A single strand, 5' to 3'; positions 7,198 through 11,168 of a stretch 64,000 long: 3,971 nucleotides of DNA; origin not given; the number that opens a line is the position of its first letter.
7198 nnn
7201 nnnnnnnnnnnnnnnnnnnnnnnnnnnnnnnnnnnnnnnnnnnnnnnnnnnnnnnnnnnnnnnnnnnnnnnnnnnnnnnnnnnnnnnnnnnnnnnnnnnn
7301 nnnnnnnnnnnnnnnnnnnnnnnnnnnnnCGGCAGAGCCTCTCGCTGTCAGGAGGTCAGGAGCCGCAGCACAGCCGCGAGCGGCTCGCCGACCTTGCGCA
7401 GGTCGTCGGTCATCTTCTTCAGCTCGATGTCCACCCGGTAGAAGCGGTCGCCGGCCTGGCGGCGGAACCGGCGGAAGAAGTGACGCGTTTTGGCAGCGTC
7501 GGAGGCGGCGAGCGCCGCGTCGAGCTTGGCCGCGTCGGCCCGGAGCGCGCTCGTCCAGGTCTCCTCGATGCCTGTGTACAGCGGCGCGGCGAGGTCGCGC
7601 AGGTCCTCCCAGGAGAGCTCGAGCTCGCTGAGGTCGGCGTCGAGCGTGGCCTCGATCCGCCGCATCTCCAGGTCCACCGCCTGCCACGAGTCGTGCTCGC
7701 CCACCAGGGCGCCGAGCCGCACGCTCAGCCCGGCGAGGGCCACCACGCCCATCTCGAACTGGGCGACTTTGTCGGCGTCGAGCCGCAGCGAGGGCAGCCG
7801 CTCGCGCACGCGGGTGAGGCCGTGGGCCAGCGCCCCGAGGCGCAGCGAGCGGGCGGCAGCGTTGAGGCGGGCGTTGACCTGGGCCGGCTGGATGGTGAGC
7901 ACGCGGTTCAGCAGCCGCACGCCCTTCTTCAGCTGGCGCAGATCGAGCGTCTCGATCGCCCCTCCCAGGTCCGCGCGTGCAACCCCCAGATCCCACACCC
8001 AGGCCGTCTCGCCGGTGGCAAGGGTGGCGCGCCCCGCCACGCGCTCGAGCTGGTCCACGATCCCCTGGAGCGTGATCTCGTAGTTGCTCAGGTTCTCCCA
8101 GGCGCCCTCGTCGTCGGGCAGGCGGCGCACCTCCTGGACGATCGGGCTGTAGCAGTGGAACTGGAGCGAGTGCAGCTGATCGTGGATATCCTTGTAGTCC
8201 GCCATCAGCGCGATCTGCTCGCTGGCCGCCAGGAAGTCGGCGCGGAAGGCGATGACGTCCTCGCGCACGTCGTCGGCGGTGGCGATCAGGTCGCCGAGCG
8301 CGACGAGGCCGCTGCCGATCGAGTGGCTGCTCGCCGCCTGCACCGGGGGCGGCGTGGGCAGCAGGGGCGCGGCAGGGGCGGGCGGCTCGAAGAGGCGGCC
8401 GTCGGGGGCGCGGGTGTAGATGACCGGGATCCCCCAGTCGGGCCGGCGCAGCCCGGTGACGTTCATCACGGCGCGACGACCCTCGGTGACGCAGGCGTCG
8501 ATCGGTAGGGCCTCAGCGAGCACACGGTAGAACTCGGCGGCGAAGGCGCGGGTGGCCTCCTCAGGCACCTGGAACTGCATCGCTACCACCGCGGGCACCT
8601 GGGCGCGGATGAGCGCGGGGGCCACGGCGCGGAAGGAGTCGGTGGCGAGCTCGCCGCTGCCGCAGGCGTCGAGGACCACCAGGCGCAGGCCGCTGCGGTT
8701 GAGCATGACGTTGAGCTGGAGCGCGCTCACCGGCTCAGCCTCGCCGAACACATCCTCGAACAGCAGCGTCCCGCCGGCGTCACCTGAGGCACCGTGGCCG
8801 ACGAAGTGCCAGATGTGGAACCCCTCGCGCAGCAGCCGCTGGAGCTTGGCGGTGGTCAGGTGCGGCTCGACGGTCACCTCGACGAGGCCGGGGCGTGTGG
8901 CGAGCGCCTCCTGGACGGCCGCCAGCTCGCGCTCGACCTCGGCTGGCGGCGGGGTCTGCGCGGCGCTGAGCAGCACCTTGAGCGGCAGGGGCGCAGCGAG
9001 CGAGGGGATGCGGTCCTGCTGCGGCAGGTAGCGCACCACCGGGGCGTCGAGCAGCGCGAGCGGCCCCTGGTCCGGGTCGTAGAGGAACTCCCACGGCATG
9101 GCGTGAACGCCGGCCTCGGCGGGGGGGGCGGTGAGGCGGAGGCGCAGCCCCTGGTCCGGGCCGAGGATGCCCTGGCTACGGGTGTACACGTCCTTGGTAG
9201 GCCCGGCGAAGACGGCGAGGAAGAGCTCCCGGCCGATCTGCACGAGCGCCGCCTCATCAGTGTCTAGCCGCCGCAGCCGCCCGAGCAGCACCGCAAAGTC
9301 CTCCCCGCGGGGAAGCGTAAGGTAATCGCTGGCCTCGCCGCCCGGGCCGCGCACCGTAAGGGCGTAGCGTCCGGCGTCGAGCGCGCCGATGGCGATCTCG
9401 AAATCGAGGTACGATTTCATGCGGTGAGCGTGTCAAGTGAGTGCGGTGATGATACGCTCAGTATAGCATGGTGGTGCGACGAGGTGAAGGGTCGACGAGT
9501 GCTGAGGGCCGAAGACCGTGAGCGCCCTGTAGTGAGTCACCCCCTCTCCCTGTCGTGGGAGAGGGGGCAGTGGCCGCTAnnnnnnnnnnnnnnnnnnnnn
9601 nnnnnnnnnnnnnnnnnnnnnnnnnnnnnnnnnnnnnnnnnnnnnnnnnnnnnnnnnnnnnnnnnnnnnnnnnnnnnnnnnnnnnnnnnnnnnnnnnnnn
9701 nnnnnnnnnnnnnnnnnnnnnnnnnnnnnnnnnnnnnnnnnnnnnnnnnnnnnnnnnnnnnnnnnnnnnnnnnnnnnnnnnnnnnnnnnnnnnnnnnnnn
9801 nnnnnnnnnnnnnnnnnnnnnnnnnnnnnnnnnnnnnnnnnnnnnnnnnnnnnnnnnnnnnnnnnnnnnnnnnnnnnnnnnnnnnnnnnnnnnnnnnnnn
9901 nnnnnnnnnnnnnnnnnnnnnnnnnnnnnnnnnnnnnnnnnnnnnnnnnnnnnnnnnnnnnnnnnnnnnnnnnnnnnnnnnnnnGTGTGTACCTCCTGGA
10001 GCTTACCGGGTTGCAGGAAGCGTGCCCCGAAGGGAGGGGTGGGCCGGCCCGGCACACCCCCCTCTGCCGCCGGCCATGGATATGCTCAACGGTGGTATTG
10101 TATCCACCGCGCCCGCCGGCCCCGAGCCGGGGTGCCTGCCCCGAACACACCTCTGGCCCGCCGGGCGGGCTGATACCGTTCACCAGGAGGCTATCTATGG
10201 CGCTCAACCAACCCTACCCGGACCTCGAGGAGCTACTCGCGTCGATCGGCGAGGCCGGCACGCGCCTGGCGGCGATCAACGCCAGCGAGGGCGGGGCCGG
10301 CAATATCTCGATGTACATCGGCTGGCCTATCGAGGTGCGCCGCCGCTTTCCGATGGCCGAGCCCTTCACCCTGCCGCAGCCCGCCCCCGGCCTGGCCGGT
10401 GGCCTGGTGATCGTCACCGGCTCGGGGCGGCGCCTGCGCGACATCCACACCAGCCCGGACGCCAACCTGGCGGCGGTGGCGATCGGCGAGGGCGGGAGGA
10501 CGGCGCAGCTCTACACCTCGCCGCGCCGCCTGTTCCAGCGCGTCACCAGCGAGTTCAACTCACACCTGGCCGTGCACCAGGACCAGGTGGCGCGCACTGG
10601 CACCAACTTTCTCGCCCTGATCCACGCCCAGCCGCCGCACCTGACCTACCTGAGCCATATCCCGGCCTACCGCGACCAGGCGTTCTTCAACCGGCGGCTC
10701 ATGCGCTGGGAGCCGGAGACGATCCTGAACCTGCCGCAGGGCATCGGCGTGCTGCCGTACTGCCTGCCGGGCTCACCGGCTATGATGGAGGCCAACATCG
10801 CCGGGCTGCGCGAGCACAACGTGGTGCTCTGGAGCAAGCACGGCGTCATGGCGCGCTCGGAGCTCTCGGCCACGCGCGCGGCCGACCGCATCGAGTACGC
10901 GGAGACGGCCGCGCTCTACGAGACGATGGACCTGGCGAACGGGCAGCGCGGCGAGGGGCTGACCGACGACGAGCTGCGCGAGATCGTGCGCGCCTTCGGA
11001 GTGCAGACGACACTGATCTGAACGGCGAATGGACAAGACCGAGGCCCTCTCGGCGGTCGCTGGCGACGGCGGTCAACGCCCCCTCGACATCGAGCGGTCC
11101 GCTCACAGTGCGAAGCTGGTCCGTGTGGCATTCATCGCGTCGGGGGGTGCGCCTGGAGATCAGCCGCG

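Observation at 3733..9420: Two-gene operon: CHAT protease with unknown domain plus membrane-spanning STAND NTPase-WD40 (candidate uncharacterised conflict/defence or signalling system)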

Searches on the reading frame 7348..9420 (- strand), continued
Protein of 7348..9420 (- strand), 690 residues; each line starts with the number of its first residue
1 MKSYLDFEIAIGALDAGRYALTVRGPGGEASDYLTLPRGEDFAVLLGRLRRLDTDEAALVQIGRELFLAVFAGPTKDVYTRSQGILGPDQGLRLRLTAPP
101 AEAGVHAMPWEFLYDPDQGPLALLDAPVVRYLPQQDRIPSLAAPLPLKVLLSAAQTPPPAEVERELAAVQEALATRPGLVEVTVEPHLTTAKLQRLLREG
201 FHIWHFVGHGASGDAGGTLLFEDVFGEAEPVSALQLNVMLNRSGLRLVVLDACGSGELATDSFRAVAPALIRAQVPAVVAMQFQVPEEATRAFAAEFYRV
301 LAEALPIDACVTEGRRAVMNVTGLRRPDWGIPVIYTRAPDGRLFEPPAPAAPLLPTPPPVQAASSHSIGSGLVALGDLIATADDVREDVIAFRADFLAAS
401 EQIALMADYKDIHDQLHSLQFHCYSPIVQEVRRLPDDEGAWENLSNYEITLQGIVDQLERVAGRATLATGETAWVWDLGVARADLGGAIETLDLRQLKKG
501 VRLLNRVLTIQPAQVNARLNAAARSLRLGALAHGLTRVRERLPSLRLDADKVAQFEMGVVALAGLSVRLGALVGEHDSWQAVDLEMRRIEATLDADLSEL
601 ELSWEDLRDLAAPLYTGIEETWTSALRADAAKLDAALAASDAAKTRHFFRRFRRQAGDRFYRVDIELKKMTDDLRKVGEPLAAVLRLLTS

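Call 81: search_protein_families(library=padloc, alignment_id=A8, max_evalue=0.00001)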
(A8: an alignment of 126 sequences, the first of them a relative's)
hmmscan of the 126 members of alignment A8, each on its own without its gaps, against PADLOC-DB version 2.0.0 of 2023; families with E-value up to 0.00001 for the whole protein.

A. member 1, L001:5483-7990:- (836 aa): 0 families

B. families by the number of members that match (of 126 scanned): 50 families (the first 25 are shown)
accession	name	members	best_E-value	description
PDLC02759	SspA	2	1.3e-20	SspA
PDLC02657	DndA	2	2.5e-20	DndA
PDLC03249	MTase_II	1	1.3e-91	Type II methyltransferase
PDLC04135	mad3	1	5.2e-57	mads_3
PDLC01908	CARF5--CARF_ADA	1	9.8e-34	-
PDLC02919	HEAT-ARM_XIII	1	2.1e-22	-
PDLC03322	MTase_II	1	6.4e-22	Type II methyltransferase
PDLC04140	mad8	1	9.3e-21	mads_8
PDLC03362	MTase_II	1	1.4e-20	Type II methyltransferase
PDLC03364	MTase_II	1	3e-18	Type II methyltransferase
PDLC02980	AriA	1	3.9e-18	-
PDLC01078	C3a156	1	6.5e-18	oxidoreductase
PDLC04134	mad2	1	7.4e-17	mads_2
PDLC02012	SAVED5--SAVED_TIR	1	1.6e-16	-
PDLC03380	MTase_II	1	6.5e-16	Type II methyltransferase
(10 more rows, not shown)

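Call 82: search_protein_families(library=pfam, alignment_id=A8, max_evalue=0.00001)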
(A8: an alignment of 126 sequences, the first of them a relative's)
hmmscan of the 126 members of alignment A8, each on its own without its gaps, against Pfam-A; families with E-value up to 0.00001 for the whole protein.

A. member 1, L001:5483-7990:- (836 aa): 1 family
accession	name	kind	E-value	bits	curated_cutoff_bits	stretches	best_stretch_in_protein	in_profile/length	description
PF13231.12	PMT_2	-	2.3e-12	47.8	26.1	1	360-487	6-132/160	Dolichyl-phosphate-mannose-protein mannosyltransferase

B. families by the number of members that match (of 126 scanned): 202 families (the first 25 are shown)
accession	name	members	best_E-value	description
PF13432.12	TPR_16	7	1.6e-33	Tetratricopeptide repeat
PF07719.23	TPR_2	6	4.3e-66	Tetratricopeptide repeat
PF13181.12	TPR_8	5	3.1e-55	Tetratricopeptide repeat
PF19954.5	EAD10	5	2.3e-30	Effector-associated domain 10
PF13428.12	TPR_14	5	7.3e-27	Tetratricopeptide repeat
PF00515.34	TPR_1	4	5.8e-79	Tetratricopeptide repeat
PF13414.12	TPR_11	4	1.6e-55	TPR repeat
PF13431.12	TPR_17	4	1.2e-51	Tetratricopeptide repeat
PF13424.12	TPR_12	4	1e-48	Tetratricopeptide repeat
PF00528.27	BPD_transp_1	4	4e-21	Binding-protein-dependent transport system inner membrane component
PF14559.12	TPR_19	4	2.7e-18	Tetratricopeptide repeat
PF13231.12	PMT_2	4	5.4e-13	Dolichyl-phosphate-mannose-protein mannosyltransferase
PF02685.22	Glucokinase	3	2.6e-101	Glucokinase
PF00108.29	Thiolase_N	3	1.3e-95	Thiolase, N-terminal domain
PF00501.34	AMP-binding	3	5.5e-90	AMP-binding enzyme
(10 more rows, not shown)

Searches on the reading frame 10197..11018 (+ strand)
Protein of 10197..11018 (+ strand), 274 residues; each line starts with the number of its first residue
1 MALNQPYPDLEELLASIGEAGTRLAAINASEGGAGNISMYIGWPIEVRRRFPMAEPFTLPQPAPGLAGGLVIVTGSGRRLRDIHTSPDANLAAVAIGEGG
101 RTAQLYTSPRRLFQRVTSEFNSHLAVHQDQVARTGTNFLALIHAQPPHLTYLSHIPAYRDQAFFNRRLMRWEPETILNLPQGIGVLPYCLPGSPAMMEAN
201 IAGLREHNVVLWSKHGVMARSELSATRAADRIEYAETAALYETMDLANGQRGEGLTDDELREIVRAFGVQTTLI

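Call 103: search_protein_families(library=pfam, proteins=[window:10197-11018:+], max_evalue=0.0001)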
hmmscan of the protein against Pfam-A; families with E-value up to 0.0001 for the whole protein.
window:10197-11018:+ (274 aa): 1 family
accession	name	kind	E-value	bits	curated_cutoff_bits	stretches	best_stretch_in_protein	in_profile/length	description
PF00596.27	Aldolase_II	-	6.2e-13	49.5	22.2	1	19-239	5-179/183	Class II Aldolase and Adducin N-terminal domain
